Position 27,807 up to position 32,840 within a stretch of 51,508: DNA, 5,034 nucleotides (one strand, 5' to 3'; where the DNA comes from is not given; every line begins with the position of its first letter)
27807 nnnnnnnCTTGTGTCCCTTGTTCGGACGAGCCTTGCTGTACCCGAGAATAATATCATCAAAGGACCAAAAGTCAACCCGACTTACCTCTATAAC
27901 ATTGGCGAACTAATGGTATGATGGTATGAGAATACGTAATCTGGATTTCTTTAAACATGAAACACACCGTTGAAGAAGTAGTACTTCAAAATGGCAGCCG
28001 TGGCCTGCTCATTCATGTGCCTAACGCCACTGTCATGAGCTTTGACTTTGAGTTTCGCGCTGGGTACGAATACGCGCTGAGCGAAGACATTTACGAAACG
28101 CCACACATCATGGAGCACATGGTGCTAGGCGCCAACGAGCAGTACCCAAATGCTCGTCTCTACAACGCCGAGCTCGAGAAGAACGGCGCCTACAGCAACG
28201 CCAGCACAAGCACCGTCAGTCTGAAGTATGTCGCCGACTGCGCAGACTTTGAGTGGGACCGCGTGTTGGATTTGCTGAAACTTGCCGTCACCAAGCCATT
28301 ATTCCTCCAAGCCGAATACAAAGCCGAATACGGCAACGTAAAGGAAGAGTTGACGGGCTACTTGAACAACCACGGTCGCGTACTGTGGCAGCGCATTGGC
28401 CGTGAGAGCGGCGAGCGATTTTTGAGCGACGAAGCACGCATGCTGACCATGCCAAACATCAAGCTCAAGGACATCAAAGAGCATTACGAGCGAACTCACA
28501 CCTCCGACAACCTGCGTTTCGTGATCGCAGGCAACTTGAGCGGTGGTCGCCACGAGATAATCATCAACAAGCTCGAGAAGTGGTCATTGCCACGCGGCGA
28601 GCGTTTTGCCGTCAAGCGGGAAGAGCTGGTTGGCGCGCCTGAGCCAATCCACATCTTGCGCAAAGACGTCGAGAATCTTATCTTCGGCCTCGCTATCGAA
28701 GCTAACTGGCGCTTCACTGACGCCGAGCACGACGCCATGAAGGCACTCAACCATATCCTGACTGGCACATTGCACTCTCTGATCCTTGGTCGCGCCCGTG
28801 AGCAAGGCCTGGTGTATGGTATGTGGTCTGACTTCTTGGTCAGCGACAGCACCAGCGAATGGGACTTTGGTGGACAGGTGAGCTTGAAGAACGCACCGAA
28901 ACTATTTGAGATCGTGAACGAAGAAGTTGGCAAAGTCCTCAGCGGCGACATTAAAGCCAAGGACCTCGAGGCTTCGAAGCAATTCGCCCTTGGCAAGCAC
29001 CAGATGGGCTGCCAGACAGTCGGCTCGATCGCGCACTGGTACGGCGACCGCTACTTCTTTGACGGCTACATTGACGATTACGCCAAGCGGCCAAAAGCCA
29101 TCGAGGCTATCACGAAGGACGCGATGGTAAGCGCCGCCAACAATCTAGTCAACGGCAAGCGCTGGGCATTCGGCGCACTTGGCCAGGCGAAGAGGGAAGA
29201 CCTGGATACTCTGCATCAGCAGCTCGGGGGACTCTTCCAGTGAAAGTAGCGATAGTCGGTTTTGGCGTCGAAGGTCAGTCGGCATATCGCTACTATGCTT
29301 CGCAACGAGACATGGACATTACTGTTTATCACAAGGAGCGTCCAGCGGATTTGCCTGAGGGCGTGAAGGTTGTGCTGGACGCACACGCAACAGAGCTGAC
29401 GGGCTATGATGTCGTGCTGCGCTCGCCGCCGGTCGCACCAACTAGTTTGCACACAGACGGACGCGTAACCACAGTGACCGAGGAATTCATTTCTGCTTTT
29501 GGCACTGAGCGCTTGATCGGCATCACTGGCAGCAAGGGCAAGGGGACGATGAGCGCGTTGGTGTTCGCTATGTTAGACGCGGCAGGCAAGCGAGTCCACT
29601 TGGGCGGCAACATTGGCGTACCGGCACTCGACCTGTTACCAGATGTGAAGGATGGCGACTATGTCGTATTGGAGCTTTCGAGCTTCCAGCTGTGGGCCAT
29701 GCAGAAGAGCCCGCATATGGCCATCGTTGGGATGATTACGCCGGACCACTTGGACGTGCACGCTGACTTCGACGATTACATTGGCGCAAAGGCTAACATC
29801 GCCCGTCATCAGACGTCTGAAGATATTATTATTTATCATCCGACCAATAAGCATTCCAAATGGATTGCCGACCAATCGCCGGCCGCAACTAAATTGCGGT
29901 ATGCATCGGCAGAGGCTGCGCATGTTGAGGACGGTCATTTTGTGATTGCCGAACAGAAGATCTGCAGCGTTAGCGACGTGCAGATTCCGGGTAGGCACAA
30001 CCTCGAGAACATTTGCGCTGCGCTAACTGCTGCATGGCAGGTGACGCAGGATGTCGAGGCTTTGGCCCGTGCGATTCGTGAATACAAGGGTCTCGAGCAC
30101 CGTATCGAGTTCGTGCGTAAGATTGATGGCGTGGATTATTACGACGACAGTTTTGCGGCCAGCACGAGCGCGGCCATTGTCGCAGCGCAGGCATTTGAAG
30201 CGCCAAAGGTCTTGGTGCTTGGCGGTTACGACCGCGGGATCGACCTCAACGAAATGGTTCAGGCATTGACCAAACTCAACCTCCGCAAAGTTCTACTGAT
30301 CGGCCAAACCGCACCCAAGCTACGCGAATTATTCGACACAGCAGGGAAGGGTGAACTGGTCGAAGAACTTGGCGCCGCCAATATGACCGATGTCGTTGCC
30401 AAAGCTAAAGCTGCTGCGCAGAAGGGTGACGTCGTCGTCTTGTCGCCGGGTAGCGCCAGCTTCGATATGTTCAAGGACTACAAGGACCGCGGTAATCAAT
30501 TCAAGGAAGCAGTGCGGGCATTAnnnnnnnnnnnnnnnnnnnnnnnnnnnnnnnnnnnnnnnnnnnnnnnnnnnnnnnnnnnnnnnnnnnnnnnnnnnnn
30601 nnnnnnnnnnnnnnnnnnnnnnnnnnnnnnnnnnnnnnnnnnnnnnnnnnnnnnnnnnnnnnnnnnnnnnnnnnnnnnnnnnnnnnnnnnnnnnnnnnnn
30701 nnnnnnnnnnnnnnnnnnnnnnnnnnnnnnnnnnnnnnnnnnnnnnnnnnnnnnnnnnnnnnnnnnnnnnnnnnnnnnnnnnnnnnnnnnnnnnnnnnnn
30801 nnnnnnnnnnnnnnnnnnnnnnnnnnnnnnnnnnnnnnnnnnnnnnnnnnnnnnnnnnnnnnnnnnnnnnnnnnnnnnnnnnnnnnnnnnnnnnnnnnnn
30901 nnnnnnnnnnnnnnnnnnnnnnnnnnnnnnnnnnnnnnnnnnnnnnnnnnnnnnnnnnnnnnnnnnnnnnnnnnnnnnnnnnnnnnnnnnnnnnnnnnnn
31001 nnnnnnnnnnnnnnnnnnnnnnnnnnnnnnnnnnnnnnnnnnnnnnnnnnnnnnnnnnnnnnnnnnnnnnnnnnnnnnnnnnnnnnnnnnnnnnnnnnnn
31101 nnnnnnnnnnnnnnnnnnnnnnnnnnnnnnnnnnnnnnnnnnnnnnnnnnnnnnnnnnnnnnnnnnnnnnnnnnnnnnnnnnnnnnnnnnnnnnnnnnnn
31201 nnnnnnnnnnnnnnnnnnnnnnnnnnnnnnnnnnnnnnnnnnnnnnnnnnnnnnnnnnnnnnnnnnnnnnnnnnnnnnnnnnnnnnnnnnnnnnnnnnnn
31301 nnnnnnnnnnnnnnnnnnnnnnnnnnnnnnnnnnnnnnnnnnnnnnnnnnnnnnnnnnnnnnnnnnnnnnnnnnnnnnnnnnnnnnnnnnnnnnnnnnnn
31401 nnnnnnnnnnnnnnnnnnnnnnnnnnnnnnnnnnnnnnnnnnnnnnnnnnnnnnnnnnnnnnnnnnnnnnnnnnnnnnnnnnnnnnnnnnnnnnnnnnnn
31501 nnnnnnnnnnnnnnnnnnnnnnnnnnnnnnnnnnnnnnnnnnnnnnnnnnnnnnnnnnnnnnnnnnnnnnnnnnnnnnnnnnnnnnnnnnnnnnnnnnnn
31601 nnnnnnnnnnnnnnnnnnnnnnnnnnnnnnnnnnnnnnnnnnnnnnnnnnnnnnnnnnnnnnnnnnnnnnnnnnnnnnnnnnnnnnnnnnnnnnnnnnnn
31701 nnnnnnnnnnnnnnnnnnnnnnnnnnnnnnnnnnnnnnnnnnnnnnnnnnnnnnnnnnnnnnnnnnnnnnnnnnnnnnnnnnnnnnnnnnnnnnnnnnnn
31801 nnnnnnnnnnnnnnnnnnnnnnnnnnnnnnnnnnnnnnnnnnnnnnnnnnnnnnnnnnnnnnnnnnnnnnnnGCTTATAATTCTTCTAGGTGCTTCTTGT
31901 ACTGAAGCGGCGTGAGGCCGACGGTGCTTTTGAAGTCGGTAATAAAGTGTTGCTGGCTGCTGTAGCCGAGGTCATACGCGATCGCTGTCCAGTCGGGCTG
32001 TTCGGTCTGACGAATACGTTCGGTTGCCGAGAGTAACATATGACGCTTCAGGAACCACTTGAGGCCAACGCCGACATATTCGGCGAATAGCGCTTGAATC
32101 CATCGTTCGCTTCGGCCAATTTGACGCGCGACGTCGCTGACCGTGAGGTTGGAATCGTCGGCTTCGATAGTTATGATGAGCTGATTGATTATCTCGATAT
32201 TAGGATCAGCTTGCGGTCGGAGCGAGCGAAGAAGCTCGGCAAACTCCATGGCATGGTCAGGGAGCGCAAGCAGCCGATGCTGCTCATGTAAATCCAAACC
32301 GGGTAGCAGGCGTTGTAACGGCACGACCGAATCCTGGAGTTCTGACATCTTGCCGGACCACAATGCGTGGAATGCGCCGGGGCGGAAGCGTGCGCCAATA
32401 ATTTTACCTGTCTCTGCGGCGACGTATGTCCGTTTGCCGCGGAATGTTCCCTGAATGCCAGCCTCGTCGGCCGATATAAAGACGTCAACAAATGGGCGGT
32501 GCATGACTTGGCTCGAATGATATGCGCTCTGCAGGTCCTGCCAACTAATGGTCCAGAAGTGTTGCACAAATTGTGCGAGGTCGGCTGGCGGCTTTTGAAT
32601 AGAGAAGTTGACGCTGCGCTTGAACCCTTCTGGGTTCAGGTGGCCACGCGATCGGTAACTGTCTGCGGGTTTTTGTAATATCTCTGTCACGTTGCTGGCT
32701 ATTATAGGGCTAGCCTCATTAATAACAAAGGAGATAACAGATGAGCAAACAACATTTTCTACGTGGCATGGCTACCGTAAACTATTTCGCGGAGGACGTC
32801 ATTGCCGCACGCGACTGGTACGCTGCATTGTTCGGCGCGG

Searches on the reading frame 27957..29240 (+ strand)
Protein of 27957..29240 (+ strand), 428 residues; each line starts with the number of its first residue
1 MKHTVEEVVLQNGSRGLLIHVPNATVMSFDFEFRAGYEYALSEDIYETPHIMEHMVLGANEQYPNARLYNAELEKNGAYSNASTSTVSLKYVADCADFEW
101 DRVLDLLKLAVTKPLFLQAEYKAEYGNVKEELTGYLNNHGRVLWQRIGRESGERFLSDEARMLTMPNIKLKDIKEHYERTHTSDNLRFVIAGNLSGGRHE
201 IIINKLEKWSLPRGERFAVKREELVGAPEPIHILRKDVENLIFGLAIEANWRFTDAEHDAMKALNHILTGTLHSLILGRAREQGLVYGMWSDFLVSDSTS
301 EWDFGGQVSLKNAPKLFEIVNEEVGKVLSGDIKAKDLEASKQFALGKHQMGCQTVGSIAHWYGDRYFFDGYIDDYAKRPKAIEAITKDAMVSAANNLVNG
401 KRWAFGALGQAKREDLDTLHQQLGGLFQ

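Call 89: search_protein_families(library=pfam, proteins=[window:27957-29240:+], max_evalue=0.001)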
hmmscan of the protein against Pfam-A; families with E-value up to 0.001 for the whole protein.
window:27957-29240:+ (428 aa): 2 families
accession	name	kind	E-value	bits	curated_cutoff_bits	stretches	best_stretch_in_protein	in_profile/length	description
PF05193.26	Peptidase_M16_C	-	2.3e-14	54.1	23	1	168-342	2-179/181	Peptidase M16 inactive domain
PF00675.25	Peptidase_M16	-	5.1e-12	46.3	22.3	1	49-140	34-124/149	Insulinase (Peptidase family M16)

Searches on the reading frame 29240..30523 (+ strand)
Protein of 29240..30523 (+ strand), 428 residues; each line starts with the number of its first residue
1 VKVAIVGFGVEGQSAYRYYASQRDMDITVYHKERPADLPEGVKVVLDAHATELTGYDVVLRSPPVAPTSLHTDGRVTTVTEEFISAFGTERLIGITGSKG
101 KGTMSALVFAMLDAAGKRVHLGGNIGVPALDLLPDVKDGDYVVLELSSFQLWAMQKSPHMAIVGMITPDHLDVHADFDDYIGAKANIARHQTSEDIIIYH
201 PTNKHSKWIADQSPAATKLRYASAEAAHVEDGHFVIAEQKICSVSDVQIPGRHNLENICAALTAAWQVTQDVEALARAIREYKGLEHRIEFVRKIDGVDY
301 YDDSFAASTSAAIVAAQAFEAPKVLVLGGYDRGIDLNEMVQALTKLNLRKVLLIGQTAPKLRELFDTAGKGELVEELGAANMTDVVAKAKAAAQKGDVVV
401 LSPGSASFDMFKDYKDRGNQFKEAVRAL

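Call 88: search_protein_families(library=pfam, proteins=[window:29240-30523:+], max_evalue=0.001)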
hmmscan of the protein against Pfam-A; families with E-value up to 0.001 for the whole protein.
window:29240-30523:+ (428 aa): 2 families
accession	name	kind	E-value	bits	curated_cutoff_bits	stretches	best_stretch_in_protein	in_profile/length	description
PF08245.18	Mur_ligase_M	-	6.7e-23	82.1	24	1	95-265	1-200/200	Mur ligase middle domain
PF02875.26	Mur_ligase_C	-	2.2e-10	41.9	28.4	1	287-403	1-125/127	Mur ligase, glutamate ligase domain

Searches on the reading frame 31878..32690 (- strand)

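Call 88: search_protein_families(library=pfam, proteins=[window:31878-32690:-], max_evalue=0.001)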
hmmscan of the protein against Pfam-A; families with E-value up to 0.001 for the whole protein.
window:31878-32690:- (271 aa): 3 families
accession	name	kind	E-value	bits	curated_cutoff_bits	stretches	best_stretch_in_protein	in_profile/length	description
PF20240.3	DUF6597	-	3.3e-17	62.9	27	1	33-124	4-103/103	Domain of unknown function (DUF6597)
PF12833.13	HTH_18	-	1.5e-14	54.4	33.6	1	188-266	2-79/80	Helix-turn-helix domain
PF00165.29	HTH_AraC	-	4.1e-10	40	26.6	1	234-264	11-40/42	Bacterial regulatory helix-turn-helix proteins, AraC family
